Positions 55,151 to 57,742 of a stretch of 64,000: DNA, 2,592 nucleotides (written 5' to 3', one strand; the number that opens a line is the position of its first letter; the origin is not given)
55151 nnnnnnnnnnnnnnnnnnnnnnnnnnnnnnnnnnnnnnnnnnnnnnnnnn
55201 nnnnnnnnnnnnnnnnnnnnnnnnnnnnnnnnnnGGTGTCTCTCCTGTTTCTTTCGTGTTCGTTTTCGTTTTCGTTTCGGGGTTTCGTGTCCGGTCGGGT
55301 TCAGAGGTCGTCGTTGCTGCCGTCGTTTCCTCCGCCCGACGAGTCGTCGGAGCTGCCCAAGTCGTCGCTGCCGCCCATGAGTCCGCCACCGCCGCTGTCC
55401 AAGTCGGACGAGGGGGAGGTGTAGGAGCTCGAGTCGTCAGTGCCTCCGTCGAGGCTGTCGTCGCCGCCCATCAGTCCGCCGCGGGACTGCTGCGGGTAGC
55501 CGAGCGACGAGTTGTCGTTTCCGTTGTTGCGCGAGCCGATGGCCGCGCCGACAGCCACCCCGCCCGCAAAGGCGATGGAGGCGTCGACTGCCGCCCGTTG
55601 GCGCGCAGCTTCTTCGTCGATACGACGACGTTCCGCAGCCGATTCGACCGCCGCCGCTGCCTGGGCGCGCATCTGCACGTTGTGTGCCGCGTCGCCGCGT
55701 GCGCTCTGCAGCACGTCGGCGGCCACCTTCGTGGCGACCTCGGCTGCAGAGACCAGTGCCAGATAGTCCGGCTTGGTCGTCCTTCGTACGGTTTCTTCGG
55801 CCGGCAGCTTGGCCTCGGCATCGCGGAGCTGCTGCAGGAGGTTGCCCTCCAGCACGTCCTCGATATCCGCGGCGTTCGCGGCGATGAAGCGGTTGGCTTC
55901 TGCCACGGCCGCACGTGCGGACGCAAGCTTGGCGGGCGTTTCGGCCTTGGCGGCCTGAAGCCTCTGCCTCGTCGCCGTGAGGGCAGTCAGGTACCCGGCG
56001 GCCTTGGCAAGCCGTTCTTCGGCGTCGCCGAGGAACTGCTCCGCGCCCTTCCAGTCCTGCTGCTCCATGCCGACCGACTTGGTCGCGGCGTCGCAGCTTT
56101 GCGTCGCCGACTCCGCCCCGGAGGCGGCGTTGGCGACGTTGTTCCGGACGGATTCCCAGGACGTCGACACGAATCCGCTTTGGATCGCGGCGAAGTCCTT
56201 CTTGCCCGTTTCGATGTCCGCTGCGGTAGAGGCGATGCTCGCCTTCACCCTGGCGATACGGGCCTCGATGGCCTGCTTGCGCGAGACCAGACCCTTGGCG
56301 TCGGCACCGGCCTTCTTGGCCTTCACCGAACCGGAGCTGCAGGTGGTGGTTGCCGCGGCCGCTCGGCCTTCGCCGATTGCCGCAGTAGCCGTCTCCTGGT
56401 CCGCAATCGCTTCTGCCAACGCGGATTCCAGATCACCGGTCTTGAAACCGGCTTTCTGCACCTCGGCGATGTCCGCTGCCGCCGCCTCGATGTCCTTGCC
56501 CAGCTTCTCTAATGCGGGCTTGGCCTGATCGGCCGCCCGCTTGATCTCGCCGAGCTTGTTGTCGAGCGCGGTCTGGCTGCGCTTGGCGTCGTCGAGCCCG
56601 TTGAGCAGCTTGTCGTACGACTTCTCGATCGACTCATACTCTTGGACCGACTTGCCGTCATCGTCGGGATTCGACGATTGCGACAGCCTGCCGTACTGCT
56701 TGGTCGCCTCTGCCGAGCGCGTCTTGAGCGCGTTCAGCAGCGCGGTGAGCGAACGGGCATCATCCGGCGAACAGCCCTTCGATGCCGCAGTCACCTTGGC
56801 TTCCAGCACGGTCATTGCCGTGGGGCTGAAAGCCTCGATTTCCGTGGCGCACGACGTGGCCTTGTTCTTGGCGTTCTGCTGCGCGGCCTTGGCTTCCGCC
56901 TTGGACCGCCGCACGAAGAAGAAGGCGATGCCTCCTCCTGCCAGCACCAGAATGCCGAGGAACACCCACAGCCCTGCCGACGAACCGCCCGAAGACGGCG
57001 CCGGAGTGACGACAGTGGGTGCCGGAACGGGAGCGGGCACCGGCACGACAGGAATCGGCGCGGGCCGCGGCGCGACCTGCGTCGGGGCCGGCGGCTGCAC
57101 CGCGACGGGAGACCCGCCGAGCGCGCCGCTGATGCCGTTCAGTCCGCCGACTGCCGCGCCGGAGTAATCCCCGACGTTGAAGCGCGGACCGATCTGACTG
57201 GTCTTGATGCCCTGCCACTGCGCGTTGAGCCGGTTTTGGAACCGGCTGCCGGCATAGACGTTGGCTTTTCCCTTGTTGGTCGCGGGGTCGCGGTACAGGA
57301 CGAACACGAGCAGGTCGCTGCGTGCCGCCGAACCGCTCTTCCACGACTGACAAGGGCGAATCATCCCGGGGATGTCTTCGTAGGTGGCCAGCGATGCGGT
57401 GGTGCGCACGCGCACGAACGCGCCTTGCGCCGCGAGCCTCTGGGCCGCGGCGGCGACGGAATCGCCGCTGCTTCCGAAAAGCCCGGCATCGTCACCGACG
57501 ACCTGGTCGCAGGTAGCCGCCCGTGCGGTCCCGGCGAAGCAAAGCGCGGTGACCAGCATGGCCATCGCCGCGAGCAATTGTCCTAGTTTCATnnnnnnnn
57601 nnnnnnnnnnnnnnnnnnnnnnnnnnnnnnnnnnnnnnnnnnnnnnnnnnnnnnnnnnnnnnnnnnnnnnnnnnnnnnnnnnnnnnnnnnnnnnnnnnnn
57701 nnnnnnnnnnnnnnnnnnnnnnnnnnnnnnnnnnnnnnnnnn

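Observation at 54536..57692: PspA/IM30 in an operon with a TPM-domain, coiled-coil, Gly/Asp-rich membrane protein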

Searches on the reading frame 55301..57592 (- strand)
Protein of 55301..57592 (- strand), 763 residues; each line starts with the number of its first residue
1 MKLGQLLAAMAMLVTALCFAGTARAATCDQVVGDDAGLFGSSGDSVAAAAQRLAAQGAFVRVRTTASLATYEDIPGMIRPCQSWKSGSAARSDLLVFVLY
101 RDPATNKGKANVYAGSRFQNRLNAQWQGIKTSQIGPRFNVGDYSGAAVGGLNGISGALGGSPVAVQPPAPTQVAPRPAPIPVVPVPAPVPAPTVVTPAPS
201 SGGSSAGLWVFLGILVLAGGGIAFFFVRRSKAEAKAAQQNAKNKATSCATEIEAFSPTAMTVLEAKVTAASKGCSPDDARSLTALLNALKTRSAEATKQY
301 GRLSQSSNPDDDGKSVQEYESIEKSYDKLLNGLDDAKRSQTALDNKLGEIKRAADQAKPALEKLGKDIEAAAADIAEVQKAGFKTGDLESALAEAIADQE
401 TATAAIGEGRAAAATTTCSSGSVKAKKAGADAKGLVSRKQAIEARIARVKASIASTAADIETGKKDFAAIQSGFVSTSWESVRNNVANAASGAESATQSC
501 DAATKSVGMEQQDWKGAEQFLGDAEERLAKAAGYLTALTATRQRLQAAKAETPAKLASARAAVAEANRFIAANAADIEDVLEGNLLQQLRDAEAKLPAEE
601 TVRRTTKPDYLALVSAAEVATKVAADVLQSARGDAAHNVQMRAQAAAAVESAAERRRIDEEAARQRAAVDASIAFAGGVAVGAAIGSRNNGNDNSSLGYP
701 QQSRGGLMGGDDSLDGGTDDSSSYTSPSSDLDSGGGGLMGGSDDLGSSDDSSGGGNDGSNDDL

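Call 3: search_protein_families(library=pfam, proteins=[window:55301-57592:-], max_evalue=1)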
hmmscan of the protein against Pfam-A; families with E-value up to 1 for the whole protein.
window:55301-57592:- (763 aa): 5 families
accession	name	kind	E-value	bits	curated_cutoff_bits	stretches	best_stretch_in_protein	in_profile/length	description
PF04536.20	TPM_phosphatase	-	2.8e-05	24.6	22.1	1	34-155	3-123/125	TPM domain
PF03918.19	CcmH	-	0.0062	16.3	25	1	195-244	86-136/143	Cytochrome C biogenesis protein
PF03670.18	UPF0184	-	0.032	15.1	21.5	1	305-352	14-61/83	Uncharacterised protein family (UPF0184)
PF08824.15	Serine_rich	-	0.085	13.2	26.9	1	320-366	15-61/157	Serine rich protein interaction domain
PF16034.10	JAKMIP_CC3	-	0.11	12.6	30.2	1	296-387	46-136/200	JAKMIP CC3 domain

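Call 7: search_protein_families(library=ncbifam, proteins=[window:55301-57592:-], max_evalue=1)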
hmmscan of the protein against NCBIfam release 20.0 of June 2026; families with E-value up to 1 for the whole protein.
window:55301-57592:- (763 aa): 9 families
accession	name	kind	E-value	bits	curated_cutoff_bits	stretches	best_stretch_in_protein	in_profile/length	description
NF045487.1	ASRP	equivalog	8.1e-06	24.7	300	2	425-578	144-289/593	archaea-specific SMC-related protein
NF002572.0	PRK02224.1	equivalog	8.1e-06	24.4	1087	1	315-663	207-546/888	DNA double-strand break repair ATPase Rad50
TIGR02169.1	SMC_prok_A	equivalog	0.00058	17.7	729.4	1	281-471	686-868/1165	chromosome segregation protein SMC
NF047515.1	SpiroCoCo_C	equivalog_domain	0.00071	18.8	125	1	319-395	147-223/313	SpiroCoCo family coiled-coil protein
NF003034.1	PRK03918.1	equivalog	0.0087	14.1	700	1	287-380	566-654/878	DNA double-strand break repair ATPase Rad50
NF041291.1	StbC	equivalog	0.012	15.9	100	1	518-606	13-99/122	plasmid stabilization protein StbC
TIGR02168.1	SMC_prok_B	equivalog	0.015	13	567.35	2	286-455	723-942/1181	chromosome segregation protein SMC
NF041035.1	Rad50_Halo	equivalog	0.021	13.2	1000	1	321-665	195-549/883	DNA double-strand break repair ATPase Rad50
TIGR04523.1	Mplasa_alph_rch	subfamily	0.5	8.2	270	1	289-380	529-617/745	helix-rich protein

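Call 11: find_homologous_proteins(query=window:55301-57592:-, max_evalue=0.001)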
Query window:55301-57592:- (763 aa): 2 proteins with E <= 0.001 among 8000 candidates.
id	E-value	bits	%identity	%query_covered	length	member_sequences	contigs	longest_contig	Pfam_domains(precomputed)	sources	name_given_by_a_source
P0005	0.0e+0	1598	100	100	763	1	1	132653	PF04536.21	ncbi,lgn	-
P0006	1.4e-139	485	57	58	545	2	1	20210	-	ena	-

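Call 15: find_encoding_contigs(protein=P0006, flank=10000)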
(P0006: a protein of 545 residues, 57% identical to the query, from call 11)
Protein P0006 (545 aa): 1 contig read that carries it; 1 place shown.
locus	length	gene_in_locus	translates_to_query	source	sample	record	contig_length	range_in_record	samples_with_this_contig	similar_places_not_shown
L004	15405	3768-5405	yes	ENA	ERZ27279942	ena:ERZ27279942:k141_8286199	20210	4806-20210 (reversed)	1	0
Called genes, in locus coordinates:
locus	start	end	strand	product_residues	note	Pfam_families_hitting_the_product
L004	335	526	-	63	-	-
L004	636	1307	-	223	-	PF01746:tRNA_m1G_MT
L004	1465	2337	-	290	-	PF04542:Sigma70_r2, PF04539:Sigma70_r3, PF04545:Sigma70_r4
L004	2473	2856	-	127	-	PF13083:KH_KhpA-B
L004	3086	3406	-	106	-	PF00886:Ribosomal_S16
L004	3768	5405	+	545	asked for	-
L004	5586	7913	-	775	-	PF02463:SMC_N, PF13175:AAA_15, PF13476:AAA_23, PF13304:AAA_21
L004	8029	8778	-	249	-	PF13365:Trypsin_2 (weak)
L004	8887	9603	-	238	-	PF13365:Trypsin_2 (weak)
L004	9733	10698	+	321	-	PF01368:DHH, PF02272:DHHA1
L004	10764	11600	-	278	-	PF00089:Trypsin, PF13365:Trypsin_2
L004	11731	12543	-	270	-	-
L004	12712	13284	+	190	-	PF00574:CLP_protease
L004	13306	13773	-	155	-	PF01475:FUR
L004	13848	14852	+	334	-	PF01297:ZnuA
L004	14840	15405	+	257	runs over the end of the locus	PF00005:ABC_tran, PF13304:AAA_21 (weak)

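Call 27: search_protein_families(library=pfam, alignment_id=A2, max_evalue=1)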
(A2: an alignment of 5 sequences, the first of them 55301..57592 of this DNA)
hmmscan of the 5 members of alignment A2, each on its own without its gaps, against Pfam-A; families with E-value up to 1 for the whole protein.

A. member 1, window:55301-57592:- (763 aa): 5 families
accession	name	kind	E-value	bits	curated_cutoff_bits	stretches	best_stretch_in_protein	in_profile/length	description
PF04536.20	TPM_phosphatase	-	2.8e-05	24.6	22.1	1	34-155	3-123/125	TPM domain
PF03918.19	CcmH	-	0.0062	16.3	25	1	195-244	86-136/143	Cytochrome C biogenesis protein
PF03670.18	UPF0184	-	0.032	15.1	21.5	1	305-352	14-61/83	Uncharacterised protein family (UPF0184)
PF08824.15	Serine_rich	-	0.085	13.2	26.9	1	320-366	15-61/157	Serine rich protein interaction domain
PF16034.10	JAKMIP_CC3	-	0.11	12.6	30.2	1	296-387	46-136/200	JAKMIP CC3 domain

B. families by the number of members that match (of 5 scanned): 14 families
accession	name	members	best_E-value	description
PF04536.20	TPM_phosphatase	4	1.9e-07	TPM domain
PF04012.17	PspA_IM30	1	0.0014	PspA/IM30 family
PF07851.19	TMEM120A-B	1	0.0031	TMEM120A/B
PF03918.19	CcmH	1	0.0062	Cytochrome C biogenesis protein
PF14276.11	DUF4363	1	0.011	Domain of unknown function (DUF4363)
PF00435.27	Spectrin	1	0.011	Spectrin repeat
PF03670.18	UPF0184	1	0.032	Uncharacterised protein family (UPF0184)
PF15932.10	DUF4748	1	0.035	Domain of unknown function (DUF4748)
PF13093.11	FTA4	1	0.043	Kinetochore complex Fta4 of Sim4 subunit, or CENP-50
PF04048.20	Sec8_N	1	0.064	Exocyst complex component Sec8 N-terminal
PF08824.15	Serine_rich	1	0.085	Serine rich protein interaction domain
PF16034.10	JAKMIP_CC3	1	0.11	JAKMIP CC3 domain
PF06723.19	MreB_Mbl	1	0.14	MreB/Mbl protein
PF07889.17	DUF1664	1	0.92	Protein of unknown function (DUF1664)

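Call 50: find_homologous_proteins(query=A4, max_evalue=0.00001)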
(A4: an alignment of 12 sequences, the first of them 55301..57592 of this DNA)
Query A4 (12 sequences) (763 aa, profile of the alignment): 7 proteins with E <= 0.00001 among 8000 candidates.
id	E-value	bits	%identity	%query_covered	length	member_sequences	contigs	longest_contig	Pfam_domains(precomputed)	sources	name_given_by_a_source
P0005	7.9e-209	714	100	100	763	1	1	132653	PF04536.21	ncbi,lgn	-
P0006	2.7e-121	424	57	58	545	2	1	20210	-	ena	-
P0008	2.5e-59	219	29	26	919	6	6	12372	-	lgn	-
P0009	2.5e-26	110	32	10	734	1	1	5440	PF04536.21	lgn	-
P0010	5.8e-21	93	-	-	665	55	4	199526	PF04536.21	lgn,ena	-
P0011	2.3e-11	61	-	-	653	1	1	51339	PF04536.21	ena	-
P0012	6.9e-9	53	-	-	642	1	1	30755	PF04536.21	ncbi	ncbi:TPM domain-containing protein [Agromyces sp. NPDC055520]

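Call 51: find_encoding_contigs(protein=P0010, flank=5000, max_places=3)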
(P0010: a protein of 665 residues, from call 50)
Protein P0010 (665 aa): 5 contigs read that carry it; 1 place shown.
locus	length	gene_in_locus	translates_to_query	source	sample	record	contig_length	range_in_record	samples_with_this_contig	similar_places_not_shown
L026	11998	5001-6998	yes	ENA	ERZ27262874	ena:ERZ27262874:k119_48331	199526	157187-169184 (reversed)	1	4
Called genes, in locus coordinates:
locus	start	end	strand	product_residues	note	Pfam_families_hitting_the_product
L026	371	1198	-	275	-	-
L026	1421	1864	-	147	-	-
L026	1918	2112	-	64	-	-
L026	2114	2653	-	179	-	-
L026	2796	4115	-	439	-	PF01966:HD, PF13286:HD_assoc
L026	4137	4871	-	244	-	PF02698:DUF218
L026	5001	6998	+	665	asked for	PF04536:TPM_phosphatase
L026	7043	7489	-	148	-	-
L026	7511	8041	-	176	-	-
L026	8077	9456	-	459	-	PF00587:tRNA-synt_2b, PF03129:HGTP_anticodon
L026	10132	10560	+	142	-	PF01022:HTH_5, PF12840:HTH_20 (weak)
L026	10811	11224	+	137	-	PF01475:FUR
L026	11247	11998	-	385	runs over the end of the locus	PF01988:VIT1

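Call 52: find_encoding_contigs(protein=P0012, flank=5000, max_places=2)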
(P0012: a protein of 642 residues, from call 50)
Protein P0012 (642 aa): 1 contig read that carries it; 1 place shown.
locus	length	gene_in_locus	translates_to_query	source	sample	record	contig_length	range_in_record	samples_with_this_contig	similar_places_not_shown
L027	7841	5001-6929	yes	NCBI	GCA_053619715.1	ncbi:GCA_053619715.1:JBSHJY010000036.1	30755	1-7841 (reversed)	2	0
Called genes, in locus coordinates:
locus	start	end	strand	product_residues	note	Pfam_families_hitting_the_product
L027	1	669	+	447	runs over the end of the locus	PF01547:SBP_bac_1, PF13416:SBP_bac_8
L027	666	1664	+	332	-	PF00528:BPD_transp_1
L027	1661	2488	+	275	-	PF00528:BPD_transp_1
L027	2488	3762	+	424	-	PF02056:Glyco_hydro_4, PF11975:Glyco_hydro_4C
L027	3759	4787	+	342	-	PF01869:BcrAD_BadFG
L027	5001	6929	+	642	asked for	PF04536:TPM_phosphatase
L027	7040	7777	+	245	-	PF04012:PspA_IM30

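Call 53: find_encoding_contigs(protein=P0008, flank=5000, max_places=2)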
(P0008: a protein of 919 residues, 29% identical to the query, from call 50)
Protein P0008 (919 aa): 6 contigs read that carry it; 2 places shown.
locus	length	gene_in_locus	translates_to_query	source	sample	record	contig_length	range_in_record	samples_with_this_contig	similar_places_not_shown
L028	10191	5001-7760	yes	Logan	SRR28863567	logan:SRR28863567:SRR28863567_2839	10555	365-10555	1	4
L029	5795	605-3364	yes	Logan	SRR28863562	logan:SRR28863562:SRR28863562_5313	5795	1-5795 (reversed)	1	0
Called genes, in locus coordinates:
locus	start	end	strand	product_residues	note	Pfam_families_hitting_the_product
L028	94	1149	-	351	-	PF02195:ParB_N, PF17762:HTH_ParB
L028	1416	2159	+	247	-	PF00106:adh_short, PF08659:KR, PF13561:adh_short_C2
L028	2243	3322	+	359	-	PF01740:STAS, PF13466:STAS_2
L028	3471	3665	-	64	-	-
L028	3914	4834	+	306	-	-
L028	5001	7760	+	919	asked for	-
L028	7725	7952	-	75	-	-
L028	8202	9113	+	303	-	PF04391:DUF533 (faint), PF05099:TerB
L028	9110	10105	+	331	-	PF04909:Amidohydro_2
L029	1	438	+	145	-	?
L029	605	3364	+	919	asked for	-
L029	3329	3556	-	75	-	-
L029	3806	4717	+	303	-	PF04391:DUF533 (faint), PF05099:TerB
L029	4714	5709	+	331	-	PF04909:Amidohydro_2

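Call 54: find_encoding_contigs(protein=P0011, flank=5000, max_places=2)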
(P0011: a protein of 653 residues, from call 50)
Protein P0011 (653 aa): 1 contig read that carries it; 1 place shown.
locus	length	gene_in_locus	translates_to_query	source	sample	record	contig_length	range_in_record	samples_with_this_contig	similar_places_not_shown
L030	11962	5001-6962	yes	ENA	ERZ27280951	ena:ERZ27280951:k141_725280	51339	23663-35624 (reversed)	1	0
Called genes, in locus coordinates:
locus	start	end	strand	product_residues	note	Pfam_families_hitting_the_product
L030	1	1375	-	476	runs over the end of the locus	PF01381:HTH_3, PF12844:HTH_19 (weak), PF13560:HTH_31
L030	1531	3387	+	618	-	PF17297:PEPCK_N, PF00821:PEPCK_GTP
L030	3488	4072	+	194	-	PF04542:Sigma70_r2 (weak), PF08281:Sigma70_r4_2, PF04545:Sigma70_r4, PF13384:HTH_23 (weak)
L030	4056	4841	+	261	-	-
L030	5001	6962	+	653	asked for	PF04536:TPM_phosphatase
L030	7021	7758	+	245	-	PF04012:PspA_IM30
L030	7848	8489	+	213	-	PF02826:2-Hacid_dh_C (weak), PF03446:NAD_binding_2 (weak), PF03807:F420_oxidored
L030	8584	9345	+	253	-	PF00491:Arginase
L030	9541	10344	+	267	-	PF00378:ECH_1, PF16113:ECH_2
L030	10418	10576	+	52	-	-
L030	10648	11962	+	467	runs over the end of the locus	PF07992:Pyr_redox_2, PF13738:Pyr_redox_3 (weak), PF00070:Pyr_redox, PF02852:Pyr_redox_dim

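Call 81: find_encoding_contigs(protein=P0009, flank=5000, max_places=2)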
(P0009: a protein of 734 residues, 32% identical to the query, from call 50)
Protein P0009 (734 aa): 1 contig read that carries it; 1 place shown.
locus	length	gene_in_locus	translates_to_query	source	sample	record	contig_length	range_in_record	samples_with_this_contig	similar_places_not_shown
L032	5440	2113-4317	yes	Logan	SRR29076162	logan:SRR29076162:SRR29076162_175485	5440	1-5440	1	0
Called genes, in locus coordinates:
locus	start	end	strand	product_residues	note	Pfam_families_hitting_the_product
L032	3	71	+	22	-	?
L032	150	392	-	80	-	-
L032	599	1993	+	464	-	PF01555:N6_N4_Mtase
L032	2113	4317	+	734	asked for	PF04536:TPM_phosphatase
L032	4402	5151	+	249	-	PF04012:PspA_IM30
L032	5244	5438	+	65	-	?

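Call 98: search_protein_families(library=padloc, proteins=[window:55301-57592:-], max_evalue=0.01)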
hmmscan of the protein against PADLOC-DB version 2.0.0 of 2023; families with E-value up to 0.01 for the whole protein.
window:55301-57592:- (763 aa): 1 family
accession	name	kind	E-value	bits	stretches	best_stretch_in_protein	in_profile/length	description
PDLC03865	LmuB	-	0.0048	13.1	1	281-474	247-432/1007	-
